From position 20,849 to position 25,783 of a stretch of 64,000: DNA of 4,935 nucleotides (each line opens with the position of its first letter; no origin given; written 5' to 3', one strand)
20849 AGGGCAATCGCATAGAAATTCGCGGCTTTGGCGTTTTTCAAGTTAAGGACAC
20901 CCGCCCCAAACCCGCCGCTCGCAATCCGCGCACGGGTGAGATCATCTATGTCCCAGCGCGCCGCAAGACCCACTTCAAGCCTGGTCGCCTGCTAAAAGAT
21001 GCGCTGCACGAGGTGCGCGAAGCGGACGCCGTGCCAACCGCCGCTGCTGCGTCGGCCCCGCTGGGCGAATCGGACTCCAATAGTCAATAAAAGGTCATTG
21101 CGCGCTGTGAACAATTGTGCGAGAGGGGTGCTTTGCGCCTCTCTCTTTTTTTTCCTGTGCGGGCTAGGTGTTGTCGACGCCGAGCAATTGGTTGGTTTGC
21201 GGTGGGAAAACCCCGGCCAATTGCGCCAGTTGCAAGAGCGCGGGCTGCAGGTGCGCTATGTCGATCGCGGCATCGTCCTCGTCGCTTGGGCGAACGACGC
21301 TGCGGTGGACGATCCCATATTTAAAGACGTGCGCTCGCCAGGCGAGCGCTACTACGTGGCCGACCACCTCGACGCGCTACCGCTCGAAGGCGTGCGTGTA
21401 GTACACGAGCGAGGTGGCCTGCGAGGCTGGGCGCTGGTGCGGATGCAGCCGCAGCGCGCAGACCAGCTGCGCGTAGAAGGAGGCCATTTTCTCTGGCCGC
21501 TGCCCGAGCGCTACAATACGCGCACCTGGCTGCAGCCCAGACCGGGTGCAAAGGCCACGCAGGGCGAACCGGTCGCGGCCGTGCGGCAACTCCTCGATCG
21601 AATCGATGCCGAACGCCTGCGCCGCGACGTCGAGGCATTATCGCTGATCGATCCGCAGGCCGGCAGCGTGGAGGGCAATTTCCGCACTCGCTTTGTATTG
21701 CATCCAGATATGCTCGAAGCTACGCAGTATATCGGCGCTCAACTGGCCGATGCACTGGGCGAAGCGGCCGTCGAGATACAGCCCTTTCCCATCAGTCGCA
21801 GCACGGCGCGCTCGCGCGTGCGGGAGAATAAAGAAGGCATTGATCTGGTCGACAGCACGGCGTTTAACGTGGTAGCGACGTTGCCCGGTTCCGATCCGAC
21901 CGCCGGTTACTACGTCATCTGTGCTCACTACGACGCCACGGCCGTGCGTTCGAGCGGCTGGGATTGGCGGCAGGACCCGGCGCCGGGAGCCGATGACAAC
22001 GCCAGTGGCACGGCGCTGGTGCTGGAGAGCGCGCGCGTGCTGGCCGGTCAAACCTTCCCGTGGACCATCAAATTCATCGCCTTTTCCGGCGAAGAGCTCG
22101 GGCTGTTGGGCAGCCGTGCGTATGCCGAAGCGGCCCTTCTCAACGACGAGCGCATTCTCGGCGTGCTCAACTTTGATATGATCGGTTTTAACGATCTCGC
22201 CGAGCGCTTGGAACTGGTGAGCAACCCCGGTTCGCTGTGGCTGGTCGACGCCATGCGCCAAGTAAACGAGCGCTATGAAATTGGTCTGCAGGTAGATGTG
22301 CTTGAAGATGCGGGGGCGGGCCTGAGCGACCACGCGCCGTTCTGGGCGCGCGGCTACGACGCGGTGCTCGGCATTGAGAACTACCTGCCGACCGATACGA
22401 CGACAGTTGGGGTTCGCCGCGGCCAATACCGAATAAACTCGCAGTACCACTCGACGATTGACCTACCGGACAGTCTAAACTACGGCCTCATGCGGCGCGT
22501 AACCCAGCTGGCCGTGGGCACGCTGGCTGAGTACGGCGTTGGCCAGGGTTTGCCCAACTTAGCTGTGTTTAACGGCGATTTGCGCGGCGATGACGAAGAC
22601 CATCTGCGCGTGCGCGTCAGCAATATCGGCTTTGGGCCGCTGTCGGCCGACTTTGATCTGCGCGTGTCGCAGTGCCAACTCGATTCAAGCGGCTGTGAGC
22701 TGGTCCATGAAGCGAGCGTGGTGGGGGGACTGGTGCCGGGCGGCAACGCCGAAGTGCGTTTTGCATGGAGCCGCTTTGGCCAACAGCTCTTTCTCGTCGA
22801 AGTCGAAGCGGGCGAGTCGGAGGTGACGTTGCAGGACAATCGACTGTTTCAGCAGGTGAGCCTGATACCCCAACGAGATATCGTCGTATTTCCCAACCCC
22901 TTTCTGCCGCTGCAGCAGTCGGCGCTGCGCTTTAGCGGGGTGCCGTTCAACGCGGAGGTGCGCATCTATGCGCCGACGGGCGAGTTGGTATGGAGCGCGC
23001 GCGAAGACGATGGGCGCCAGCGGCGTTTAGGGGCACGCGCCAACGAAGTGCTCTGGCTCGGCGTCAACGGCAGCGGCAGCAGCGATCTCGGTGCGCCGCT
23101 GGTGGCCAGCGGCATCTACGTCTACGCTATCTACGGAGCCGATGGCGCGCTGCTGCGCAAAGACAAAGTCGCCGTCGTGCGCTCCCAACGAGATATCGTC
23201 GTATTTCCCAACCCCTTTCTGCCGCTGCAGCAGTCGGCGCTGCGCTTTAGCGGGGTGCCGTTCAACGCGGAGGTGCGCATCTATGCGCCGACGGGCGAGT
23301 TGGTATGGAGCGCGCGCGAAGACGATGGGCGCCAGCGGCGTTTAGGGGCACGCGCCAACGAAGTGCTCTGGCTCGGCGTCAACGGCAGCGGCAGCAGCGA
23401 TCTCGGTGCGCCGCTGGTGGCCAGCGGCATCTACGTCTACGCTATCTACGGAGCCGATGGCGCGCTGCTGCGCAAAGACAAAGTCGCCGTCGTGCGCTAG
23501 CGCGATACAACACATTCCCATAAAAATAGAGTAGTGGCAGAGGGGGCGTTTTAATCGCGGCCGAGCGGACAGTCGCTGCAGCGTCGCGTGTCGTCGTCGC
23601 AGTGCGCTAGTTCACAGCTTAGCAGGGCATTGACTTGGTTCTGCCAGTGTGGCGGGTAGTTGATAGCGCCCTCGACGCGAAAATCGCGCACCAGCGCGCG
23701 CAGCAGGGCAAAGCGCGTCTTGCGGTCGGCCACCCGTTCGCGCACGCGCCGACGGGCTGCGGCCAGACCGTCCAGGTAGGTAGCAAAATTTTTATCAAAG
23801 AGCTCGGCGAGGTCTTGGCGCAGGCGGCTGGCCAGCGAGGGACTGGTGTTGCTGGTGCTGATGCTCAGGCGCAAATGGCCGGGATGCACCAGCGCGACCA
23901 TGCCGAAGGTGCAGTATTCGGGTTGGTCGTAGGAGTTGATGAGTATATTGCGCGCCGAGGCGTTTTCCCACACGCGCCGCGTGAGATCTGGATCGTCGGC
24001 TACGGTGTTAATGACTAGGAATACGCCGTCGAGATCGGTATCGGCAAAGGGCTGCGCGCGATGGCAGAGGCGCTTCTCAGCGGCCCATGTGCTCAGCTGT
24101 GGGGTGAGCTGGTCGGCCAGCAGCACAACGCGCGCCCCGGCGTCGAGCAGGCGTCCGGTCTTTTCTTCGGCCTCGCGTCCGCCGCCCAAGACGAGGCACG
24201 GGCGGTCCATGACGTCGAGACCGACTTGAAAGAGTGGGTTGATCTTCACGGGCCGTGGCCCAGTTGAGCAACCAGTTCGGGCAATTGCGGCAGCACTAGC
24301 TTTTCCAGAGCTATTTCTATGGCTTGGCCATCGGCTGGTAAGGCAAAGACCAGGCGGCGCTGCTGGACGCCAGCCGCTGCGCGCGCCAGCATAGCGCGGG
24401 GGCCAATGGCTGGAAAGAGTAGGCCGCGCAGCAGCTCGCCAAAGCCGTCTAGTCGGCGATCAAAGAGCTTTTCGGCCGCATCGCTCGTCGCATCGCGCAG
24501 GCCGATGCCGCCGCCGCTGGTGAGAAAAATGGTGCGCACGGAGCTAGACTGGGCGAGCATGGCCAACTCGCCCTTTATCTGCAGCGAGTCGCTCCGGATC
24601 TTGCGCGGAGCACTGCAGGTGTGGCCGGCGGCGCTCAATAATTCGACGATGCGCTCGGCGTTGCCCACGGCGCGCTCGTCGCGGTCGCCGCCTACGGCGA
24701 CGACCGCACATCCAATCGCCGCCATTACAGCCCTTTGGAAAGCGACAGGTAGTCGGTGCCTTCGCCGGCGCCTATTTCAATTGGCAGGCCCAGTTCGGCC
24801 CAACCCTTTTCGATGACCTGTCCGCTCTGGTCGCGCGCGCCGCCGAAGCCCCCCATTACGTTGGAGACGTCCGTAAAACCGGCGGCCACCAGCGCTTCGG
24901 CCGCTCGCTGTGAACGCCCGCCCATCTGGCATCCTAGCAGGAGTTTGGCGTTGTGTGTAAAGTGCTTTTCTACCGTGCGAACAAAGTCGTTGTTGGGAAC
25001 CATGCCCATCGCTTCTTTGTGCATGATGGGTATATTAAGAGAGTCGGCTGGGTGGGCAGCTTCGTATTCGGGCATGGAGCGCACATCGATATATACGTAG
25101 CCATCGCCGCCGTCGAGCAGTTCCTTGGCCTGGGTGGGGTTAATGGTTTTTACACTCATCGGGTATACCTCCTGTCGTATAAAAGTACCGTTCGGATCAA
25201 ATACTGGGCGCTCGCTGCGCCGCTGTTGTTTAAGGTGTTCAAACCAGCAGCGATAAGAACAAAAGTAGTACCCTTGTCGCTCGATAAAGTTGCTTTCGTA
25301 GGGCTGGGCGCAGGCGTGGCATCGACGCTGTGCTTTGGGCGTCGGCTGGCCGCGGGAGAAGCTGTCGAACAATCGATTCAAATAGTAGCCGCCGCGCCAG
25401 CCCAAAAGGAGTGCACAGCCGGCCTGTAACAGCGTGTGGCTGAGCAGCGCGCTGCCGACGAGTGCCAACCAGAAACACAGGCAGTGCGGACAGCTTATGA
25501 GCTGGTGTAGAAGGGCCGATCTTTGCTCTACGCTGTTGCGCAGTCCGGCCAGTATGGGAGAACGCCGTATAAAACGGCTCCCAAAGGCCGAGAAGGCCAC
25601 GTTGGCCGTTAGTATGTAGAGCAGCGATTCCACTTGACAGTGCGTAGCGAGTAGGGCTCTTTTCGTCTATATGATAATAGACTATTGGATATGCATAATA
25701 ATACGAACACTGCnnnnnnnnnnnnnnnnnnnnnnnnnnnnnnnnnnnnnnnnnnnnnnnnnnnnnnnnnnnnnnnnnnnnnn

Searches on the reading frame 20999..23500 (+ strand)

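Call 32: search_protein_families(library=ncbifam, proteins=[window:20999-23500:+], max_evalue=0.00001)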
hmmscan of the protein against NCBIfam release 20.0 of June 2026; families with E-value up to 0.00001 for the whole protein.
window:20999-23500:+ (833 aa): 3 families
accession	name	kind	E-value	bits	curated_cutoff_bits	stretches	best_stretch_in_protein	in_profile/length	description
NF052228.1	T9SS_PorZ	equivalog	5.5e-11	41.6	260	0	626-728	671-757/757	type IX secretion system anionic LPS delivery protein PorZ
NF045908.1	AminopepLapALeg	equivalog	4.8e-10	38.8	600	1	294-461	196-355/396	aminopeptidase LapA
NF007568.0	PRK10199.1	equivalog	3.6e-06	26.5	298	1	329-377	139-187/346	aminopeptidase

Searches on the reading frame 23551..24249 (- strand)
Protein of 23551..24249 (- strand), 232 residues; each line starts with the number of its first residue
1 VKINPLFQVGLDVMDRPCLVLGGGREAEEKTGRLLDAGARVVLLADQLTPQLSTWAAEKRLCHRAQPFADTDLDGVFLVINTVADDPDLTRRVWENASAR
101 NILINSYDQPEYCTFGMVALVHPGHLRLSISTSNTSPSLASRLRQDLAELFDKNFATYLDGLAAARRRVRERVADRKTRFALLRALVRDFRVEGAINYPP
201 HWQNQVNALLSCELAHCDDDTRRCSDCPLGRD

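Call 33: search_protein_families(library=pfam, proteins=[window:23551-24249:-], max_evalue=0.00001)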
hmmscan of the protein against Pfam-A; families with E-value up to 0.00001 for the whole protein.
window:23551-24249:- (232 aa): 1 family
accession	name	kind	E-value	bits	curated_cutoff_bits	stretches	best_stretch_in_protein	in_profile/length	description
PF13241.12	NAD_binding_7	-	2.6e-21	76.6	22.1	1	11-117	3-102/104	Putative NAD(P)-binding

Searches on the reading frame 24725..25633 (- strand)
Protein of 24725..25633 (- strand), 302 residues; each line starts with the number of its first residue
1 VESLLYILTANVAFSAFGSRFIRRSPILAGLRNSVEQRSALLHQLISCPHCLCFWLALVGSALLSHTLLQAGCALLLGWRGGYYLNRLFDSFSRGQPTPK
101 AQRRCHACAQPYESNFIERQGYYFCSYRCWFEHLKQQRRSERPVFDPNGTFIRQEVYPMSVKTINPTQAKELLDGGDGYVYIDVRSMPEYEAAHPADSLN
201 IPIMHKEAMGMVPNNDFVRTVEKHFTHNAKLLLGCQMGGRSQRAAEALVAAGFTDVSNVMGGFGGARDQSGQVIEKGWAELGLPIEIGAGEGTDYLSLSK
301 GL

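Call 33: search_protein_families(library=pfam, proteins=[window:24725-25633:-], max_evalue=0.00001)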
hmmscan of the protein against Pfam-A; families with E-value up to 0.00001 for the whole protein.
window:24725-25633:- (302 aa): 1 family
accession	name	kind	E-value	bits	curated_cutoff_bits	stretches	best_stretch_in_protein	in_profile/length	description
PF00581.25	Rhodanese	-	7.2e-13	49.3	22.2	1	166-263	2-96/102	Rhodanese-like domain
